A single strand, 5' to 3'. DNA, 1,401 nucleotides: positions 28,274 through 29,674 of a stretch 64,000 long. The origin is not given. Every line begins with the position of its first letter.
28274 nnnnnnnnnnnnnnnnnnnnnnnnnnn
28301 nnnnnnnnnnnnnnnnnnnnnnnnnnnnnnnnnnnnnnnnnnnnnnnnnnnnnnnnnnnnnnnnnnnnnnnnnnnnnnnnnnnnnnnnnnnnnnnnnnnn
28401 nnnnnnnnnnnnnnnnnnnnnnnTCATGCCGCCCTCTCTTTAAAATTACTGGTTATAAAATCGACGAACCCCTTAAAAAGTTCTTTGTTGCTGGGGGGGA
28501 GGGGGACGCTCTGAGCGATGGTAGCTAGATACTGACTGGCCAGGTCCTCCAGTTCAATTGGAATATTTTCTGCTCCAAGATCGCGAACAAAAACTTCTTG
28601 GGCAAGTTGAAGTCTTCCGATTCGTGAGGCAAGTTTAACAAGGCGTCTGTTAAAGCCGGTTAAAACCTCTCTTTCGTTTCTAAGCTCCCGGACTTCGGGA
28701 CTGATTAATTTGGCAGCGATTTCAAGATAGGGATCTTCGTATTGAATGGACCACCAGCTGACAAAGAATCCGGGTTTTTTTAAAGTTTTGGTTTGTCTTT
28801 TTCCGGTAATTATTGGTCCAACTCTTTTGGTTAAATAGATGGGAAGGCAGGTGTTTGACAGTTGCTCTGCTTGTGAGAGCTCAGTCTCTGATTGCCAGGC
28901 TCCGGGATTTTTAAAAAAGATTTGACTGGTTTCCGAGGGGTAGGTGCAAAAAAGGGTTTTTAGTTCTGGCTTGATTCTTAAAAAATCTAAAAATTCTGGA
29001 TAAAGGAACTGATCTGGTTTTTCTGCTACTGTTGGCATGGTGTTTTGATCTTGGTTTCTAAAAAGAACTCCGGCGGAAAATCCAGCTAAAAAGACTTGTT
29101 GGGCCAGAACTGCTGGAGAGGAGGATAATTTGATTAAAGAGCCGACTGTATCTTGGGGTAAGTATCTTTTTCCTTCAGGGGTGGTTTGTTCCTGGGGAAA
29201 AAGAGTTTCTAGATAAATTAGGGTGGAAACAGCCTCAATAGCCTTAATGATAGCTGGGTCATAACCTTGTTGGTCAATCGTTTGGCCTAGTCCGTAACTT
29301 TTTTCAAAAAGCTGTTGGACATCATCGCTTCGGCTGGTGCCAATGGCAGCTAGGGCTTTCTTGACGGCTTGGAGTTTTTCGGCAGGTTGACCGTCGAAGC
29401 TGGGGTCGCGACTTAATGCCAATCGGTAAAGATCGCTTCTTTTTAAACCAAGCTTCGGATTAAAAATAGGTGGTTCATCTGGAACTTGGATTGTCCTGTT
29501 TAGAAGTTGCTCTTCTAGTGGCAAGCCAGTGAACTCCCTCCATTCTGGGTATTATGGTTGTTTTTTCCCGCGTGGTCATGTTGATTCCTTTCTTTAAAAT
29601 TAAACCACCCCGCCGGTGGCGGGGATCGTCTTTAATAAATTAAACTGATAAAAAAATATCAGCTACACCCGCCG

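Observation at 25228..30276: TrpR-like regulator heading an operon of an unknown protein plus two divergent PLP aminotransferase-like enzymes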

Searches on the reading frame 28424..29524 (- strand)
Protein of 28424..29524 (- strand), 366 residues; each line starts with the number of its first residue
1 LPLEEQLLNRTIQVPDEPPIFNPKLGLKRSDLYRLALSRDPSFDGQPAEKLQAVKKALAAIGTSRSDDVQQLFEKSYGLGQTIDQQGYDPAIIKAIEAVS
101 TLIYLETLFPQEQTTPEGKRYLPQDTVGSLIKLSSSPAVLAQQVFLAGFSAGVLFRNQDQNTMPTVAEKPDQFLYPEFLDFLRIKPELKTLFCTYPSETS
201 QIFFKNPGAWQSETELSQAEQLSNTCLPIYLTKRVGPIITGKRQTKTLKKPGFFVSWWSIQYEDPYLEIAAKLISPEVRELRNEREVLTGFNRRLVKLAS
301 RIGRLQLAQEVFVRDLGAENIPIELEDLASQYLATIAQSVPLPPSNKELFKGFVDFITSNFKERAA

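Call 3: search_protein_families(library=pfam, proteins=[window:28424-29524:-], max_evalue=0.1)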
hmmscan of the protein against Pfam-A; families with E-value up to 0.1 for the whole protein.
window:28424-29524:- (366 aa): 0 families

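Call 4: search_protein_families(library=ncbifam, proteins=[window:28424-29524:-], max_evalue=0.1)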
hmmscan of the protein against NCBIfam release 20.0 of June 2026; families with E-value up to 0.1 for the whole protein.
window:28424-29524:- (366 aa): 0 families
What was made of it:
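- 28424..29524 (-): U366: 366-aa all-alpha protein of unknown fold and function, and the first cistron of the operon in this genome. No Pfam or NCBIfam hit (calls 3, 4).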

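Call 6: find_homologous_proteins(query=window:28424-29524:-)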
Query window:28424-29524:- (366 aa): 1 proteins with E <= 0.001 among 3828 candidates.
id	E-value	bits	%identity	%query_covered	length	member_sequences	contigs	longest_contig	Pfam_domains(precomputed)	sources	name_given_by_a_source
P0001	7.2e-238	806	100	100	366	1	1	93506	-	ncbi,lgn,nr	ncbi:MAG: hypothetical protein JW991_02635 [Candidatus Pacebacteria bacterium]|nr:hypothetical prote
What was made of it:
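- Tried and rejected: Word-index homolog search for the 366-aa protein returned only itself (call 6).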

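Call 17: search_protein_representatives(protein=window:28424-29524:-)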
Query: 366 residues. Proteins with E-value up to 0.001 (for the whole library): 14; up to 1e-10: 10; up to 1e-30: 2. The best 14 are listed.
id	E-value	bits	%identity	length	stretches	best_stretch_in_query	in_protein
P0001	2.3e-238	806.3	100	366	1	1-366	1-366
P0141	1.4e-32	129.6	36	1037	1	16-319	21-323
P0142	7.1e-29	117.4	29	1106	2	7-350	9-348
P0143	8.3e-29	117.2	36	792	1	64-362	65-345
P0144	9.8e-29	117.0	31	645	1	24-359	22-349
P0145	1.1e-22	97.1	28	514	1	24-337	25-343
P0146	1.3e-21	93.5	33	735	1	81-329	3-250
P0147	1.1e-19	87.2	27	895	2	5-278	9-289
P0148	1.6e-18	83.4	33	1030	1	54-357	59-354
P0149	4.1e-15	72.2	28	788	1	27-334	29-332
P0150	9.5e-06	41.4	33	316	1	44-316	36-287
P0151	1.2e-04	37.8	27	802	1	62-334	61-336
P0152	2.1e-04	37.0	30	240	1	53-155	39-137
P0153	4.2e-04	36.0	25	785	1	53-356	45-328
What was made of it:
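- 28424..29524 (-): There are 13 remote homologs only (call 17).
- Checked: An exhaustive HMMER search found 13 distant relatives, nearly all as the N-terminal ~350 aa of proteins of 514-1106 aa (call 17).
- Tried and rejected: The exhaustive HMMER search was needed to find relatives (call 17).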

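Call 21: search_protein_families(library=pfam, proteins=[P0141, P0142, P0143, P0144, P0145, P0146, P0147, P0148, P0149, P0151], max_evalue=0.01)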
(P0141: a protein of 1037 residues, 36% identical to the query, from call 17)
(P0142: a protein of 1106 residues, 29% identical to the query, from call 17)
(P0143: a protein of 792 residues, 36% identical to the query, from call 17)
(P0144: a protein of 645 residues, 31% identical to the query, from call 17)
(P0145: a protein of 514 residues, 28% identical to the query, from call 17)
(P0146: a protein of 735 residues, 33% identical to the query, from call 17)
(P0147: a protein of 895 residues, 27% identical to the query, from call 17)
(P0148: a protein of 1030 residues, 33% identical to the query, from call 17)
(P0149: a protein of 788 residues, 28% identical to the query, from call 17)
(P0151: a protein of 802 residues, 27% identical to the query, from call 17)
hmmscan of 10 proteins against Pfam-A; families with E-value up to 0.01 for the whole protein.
P0141 (1037 aa): 1 family
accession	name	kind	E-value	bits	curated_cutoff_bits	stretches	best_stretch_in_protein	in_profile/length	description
PF02086.21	MethyltransfD12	-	0.0096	16.1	22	0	863-971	30-133/253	D12 class N6 adenine-specific DNA methyltransferase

P0142 (1106 aa): 0 families

P0143 (792 aa): 0 families

P0144 (645 aa): 0 families

P0145 (514 aa): 1 family
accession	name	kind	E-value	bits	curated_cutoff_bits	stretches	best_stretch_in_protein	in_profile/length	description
PF22521.2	HypF_C_2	-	0.0065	16.7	27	0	43-104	67-128/241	Carbamoyltransferase, Kae1-like Domain, second subdomain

P0146 (735 aa): 0 families

P0147 (895 aa): 0 families

P0148 (1030 aa): 0 families

P0149 (788 aa): 0 families

P0151 (802 aa): 0 families
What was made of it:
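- Tried and rejected: Pfam scans of ten U366 relatives gave nothing (call 21).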

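Call 26: find_encoding_contigs(protein=P0144, flank=6000, max_places=2)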
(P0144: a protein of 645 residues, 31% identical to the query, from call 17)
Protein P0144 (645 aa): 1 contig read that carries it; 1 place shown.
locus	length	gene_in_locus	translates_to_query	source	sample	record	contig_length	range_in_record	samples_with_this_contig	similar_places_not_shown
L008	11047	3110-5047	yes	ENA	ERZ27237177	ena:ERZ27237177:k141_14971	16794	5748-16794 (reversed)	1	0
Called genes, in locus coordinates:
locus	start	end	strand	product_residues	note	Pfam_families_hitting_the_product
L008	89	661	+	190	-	PF01936:NYN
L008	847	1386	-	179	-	PF01936:NYN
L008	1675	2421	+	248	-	-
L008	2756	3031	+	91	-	PF01371:Trp_repressor, PF13936:HTH_38 (weak)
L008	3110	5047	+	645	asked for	-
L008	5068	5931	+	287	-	-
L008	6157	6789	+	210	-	-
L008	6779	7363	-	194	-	PF01928:CYTH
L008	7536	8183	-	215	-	PF01966:HD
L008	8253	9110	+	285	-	PF02353:CMAS, PF01209:Ubie_methyltran, PF05175:MTS, PF13489:Methyltransf_23, PF02390:Methyltransf_4, PF13847:Methyltransf_31, PF08241:Methyltransf_11, PF08242:Methyltransf_12, +2 more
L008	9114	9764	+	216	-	PF13489:Methyltransf_23, PF01209:Ubie_methyltran (weak), PF13847:Methyltransf_31, PF08241:Methyltransf_11, PF08242:Methyltransf_12 (weak), PF13649:Methyltransf_25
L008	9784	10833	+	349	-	PF00535:Glycos_transf_2, PF13641:Glyco_tranf_2_3 (weak)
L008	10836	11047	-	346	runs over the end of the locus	PF00348:polyprenyl_synt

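Call 58: find_encoding_contigs(protein=P0141, flank=5000, max_places=2)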
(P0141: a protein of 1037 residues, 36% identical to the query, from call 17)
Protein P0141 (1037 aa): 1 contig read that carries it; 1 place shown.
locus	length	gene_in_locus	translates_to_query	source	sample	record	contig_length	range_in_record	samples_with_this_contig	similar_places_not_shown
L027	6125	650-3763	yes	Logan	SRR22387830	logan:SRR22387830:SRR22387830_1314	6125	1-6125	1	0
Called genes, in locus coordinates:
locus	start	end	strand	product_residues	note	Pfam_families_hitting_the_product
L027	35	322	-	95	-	PF01371:Trp_repressor, PF13384:HTH_23, PF13936:HTH_38 (weak)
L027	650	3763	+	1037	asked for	-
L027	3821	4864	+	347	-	PF00155:Aminotran_1_2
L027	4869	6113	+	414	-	PF13393:tRNA-synt_His, PF00587:tRNA-synt_2b, PF12745:HGTP_anticodon2 (weak), PF03129:HGTP_anticodon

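Call 59: find_encoding_contigs(protein=P0143, flank=5000, max_places=2)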
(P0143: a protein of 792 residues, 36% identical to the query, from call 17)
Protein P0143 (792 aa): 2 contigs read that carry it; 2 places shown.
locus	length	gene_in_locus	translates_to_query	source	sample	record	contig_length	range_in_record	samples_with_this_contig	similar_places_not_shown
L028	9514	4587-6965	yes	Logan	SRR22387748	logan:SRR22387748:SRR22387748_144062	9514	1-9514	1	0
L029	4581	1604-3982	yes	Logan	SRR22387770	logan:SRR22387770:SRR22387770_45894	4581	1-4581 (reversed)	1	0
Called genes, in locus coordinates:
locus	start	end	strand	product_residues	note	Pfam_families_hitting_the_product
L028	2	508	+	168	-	?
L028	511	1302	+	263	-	PF13814:Replic_Relax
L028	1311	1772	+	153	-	-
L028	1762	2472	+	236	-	-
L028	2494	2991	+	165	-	-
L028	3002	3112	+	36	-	-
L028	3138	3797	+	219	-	PF01209:Ubie_methyltran, PF03848:TehB (weak), PF13489:Methyltransf_23, PF13847:Methyltransf_31, PF08241:Methyltransf_11, PF08242:Methyltransf_12, PF13649:Methyltransf_25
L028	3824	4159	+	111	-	-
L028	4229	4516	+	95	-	PF01371:Trp_repressor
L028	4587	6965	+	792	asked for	-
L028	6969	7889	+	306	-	PF24827:AstE_AspA_cat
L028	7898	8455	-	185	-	-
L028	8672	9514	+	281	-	?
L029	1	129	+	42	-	?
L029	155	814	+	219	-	PF01209:Ubie_methyltran, PF03848:TehB (weak), PF13489:Methyltransf_23, PF13847:Methyltransf_31, PF08241:Methyltransf_11, PF08242:Methyltransf_12, PF13649:Methyltransf_25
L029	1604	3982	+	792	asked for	-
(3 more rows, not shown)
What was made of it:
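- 28424..29524 (-): All homolog contexts examined sit behind yerC: L008, L027 and L028 (calls 26, 58, 59).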

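Call 60: search_protein_families(library=ncbifam, proteins=[L027:3821-4864:+, L027:4869-6113:+, L028:6969-7889:+, L008:5068-5931:+, L008:6157-6789:+, L027:35-322:-], max_evalue=0.001)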
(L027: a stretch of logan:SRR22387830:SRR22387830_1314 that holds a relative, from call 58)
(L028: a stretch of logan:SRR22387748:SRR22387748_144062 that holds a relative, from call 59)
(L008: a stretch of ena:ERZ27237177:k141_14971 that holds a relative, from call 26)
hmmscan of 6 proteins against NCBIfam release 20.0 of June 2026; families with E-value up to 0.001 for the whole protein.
L027:3821-4864:+ (347 aa): 65 families (the best 25 are shown)
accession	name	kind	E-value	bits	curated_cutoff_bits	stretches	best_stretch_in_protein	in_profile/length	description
NF041364.1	GntC_guanitoxin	equivalog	6.2e-39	133.9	415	1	27-343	28-355/356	guanitoxin biosynthesis PLP-dependent (S)-gamma-hydroxy-L-arginine cyclodehydratase GntC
NF041091.1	asp_aminotase_Arch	equivalog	1.8e-35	122.5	550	1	51-343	79-373/376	aspartate aminotransferase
TIGR04544.1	3metArgNH2trans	equivalog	2.8e-29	102.3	350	1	38-343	54-361/366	beta-methylarginine biosynthesis bifunctional aminotransferase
NF004975.0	PRK06348.1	equivalog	7.7e-27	94.3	549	1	39-345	69-383/384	pyridoxal phosphate-dependent aminotransferase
NF004770.0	PRK06108.1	subfamily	1.7e-25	89.7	422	1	118-342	163-389/396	pyridoxal phosphate-dependent aminotransferase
NF004621.0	PRK05957.1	equivalog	2.5e-25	89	498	1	39-341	68-379/389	pyridoxal phosphate-dependent aminotransferase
TIGR03540.1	DapC_direct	equivalog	1.2e-23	83.7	593.25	1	121-343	161-382/383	LL-diaminopimelate aminotransferase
NF006756.0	PRK09276.1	subfamily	6.7e-23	81.2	507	1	123-344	163-385/387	LL-diaminopimelate aminotransferase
NF005593.0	PRK07324.1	equivalog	8.2e-22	77.8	476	1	59-343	80-366/373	aminotransferase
NF006229.0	PRK08361.1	equivalog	8.2e-22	77.7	624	1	40-335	74-379/391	aspartate aminotransferase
NF005816.0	PRK07682.1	equivalog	8.3e-22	77.3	620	1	60-341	91-379/390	aminotransferase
NF006230.0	PRK08363.1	equivalog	9.5e-22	77.3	534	1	38-324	72-372/398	alanine aminotransferase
NF005305.0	PRK06836.1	equivalog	2.7e-21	76.3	376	1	56-343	95-389/396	pyridoxal phosphate-dependent aminotransferase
TIGR01265.1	tyr_nico_aTase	subfamily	8.1e-21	74.4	292.45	1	51-341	88-395/403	tyrosine/nicotianamine family aminotransferase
NF005732.0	PRK07550.1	equivalog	8.8e-21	74.4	366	1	57-341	91-384/389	aminotransferase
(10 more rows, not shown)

L027:4869-6113:+ (414 aa): 26 families (the best 25 are shown)
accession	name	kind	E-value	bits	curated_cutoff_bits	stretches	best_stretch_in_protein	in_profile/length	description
TIGR00442.1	hisS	equivalog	2e-118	395.9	286.75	1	7-404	1-405/406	histidine--tRNA ligase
NF009085.0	PRK12420.1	equivalog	3.1e-89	300.3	540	1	7-412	5-426/426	histidine--tRNA ligase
TIGR00443.1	hisZ_biosyn_reg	equivalog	1.7e-47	162.1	271.65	1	13-311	1-312/314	ATP phosphoribosyltransferase regulatory subunit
NF008942.0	PRK12292.2-5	equivalog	1.3e-41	142.6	643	1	4-408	7-423/434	ATP phosphoribosyltransferase regulatory subunit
NF008941.0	PRK12292.2-4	equivalog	2.6e-41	141.9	447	1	8-364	9-373/393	ATP phosphoribosyltransferase regulatory subunit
NF008936.0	PRK12292.1-3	equivalog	7.5e-37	127.1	492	2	170-387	194-398/406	ATP phosphoribosyltransferase regulatory subunit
NF008940.0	PRK12292.2-3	equivalog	4.9e-34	117.8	450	1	7-383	4-394/404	ATP phosphoribosyltransferase regulatory subunit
NF008953.0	PRK12295.1-6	equivalog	8.3e-32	110.6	384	2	229-310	295-378/384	ATP phosphoribosyltransferase regulatory subunit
NF008945.0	PRK12292.3-3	equivalog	3.7e-27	95.4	409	1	8-379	2-357/368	ATP phosphoribosyltransferase regulatory subunit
NF008938.0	PRK12292.1-6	equivalog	6.5e-23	81.3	833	1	3-393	3-403/420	ATP phosphoribosyltransferase regulatory subunit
NF008950.0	PRK12295.1-3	equivalog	1.6e-20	73.8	492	1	239-310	306-377/387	ATP phosphoribosyltransferase regulatory subunit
NF008943.0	PRK12292.3-1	equivalog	1.4e-18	67.2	690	2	8-155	26-169/403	ATP phosphoribosyltransferase regulatory subunit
NF008951.0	PRK12295.1-4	equivalog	1.4e-17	63.6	364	1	230-309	289-368/374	ATP phosphoribosyltransferase regulatory subunit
NF008952.0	PRK12295.1-5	equivalog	1.5e-17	63.8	360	2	20-144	4-126/363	ATP phosphoribosyltransferase regulatory subunit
NF009086.0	PRK12421.1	equivalog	9.3e-17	61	318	1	9-316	10-332/389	ATP phosphoribosyltransferase regulatory subunit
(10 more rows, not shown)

L028:6969-7889:+ (306 aa): 0 families

L008:5068-5931:+ (287 aa): 0 families

L008:6157-6789:+ (210 aa): 0 families

L027:35-322:- (95 aa): 3 families
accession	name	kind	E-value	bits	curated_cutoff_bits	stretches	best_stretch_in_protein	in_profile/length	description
TIGR02531.1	yecD_yerC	hypoth_equivalog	1.5e-20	73.4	42.2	1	11-94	2-85/88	YerC/YecD family TrpR-related protein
TIGR01321.1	TrpR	equivalog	7.9e-06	26.2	67.25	1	12-84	7-80/94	trp operon repressor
NF033545.0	transpos_IS630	equivalog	0.00014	21.4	100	1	49-86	2-39/299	IS630 family transposase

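Call 69: predict_structure(alignment_id=A2)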
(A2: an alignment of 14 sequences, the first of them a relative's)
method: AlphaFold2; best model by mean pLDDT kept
length: 366 residues; sequences in the alignment: 14
mean_pLDDT: 80.4   pTM: 0.63
mean pLDDT of the five models: 80.4, 78.7, 77.7, 76.8, 76.0
residues with pLDDT >= 90: 104; 70-90: 185; 50-70: 55; < 50: 22
segments of 3 or more residues with pLDDT < 50: 160-177
pLDDT, mean of each block of 10 residues (from residue 1): 71 67 72 79 61 85 74 91 83 86 85 78 82 78 90 76 43 50 81 93 87 90 93 97 89 88 91 77 67 89 96 96 92 73 74 86 56
secondary structure, 60 per line:
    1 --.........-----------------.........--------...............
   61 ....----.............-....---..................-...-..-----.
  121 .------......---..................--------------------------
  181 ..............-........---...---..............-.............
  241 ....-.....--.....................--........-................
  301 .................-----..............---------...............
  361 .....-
elements in order: H3-11 H29-37 H46-64 H69-81 H83-86 H90-107 H128-133 H137-154 H181-194 H196-203 H213-226 H228-244 E246-250 E253-256 H257-273 H276-283 H285-317 H323-336 H346-365

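Call 75: fold_search(model_id=the predicted structure, library=pdb)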
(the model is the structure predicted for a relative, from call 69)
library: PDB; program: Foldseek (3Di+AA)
matches with E <= 10: 185; with E <= 0.001: 0
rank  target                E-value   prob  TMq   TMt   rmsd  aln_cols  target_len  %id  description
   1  7n98                  4.9e-02  0.15  0.10  0.09  29.5       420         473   11  Cryo-EM structure of MFSD2A (released 2021-08-04)
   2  5k3i_A                2.1e-01  0.09  0.11  0.08  26.8       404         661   11  Crystal structure of Acyl-CoA oxidase-1 in Caenorhabditis elegans complexed with FAD and ATP (released 2016-08-24)
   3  5k3i_B                2.5e-01  0.07  0.10  0.07  26.8       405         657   10  Crystal structure of Acyl-CoA oxidase-1 in Caenorhabditis elegans complexed with FAD and ATP (released 2016-08-24)
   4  4phq_D                3.5e-01  0.11  0.12  0.13  25.7       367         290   11  ClyA CC6/264 ox (6-303) (released 2014-09-24)
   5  4k1p_A                4.0e-01  0.06  0.10  0.11  24.6       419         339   11  Structure of the NheA component of the Nhe toxin from Bacillus cereus (released 2013-09-18)
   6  5ghe                  4.6e-01  0.06  0.09  0.09  27.3       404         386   13  Crystal Structure of Bacillus thuringiensis Cry6Aa2 Protoxin (released 2016-08-03)
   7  5kud                  4.8e-01  0.06  0.11  0.11  28.9       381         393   13  Crystal structure of full length Cry6Aa (released 2016-08-03)
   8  6ek4_B                5.0e-01  0.06  0.10  0.11  29.4       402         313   11  PaxB from Photorhabdus luminescens (released 2018-05-16)
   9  4kqu                  5.0e-01  0.05  0.10  0.11  25.8       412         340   13  Crystal Structure of Farnesyl Synthase Mutant (Y204A) Complexed with Mg, Alendronate and Isopentenyl Pyrophosphate (released 2014-04-30)
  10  4phq_A                5.7e-01  0.09  0.11  0.13  26.0       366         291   11  ClyA CC6/264 ox (6-303) (released 2014-09-24)
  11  4pho_A                5.9e-01  0.06  0.10  0.11  27.2       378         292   10  ClyA CC6/264 ox (2-303) (released 2014-09-24)
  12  7a27_GGG              6.4e-01  0.08  0.12  0.13  26.0       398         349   13  Structure of soluble SmhA crystal form 2 of the tripartite alpha-pore forming toxin, Smh, from Serratia marcescens. (released 2021-03-31)
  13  4phq_C                8.0e-01  0.07  0.12  0.14  25.7       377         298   11  ClyA CC6/264 ox (6-303) (released 2014-09-24)
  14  4pho_C                8.0e-01  0.05  0.10  0.11  26.7       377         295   10  ClyA CC6/264 ox (2-303) (released 2014-09-24)
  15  6wj6_C                8.3e-01  0.06  0.12  0.11  27.5       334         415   10  Cryo-EM structure of apo-Photosystem II from Synechocystis sp. PCC 6803 (released 2020-08-26)
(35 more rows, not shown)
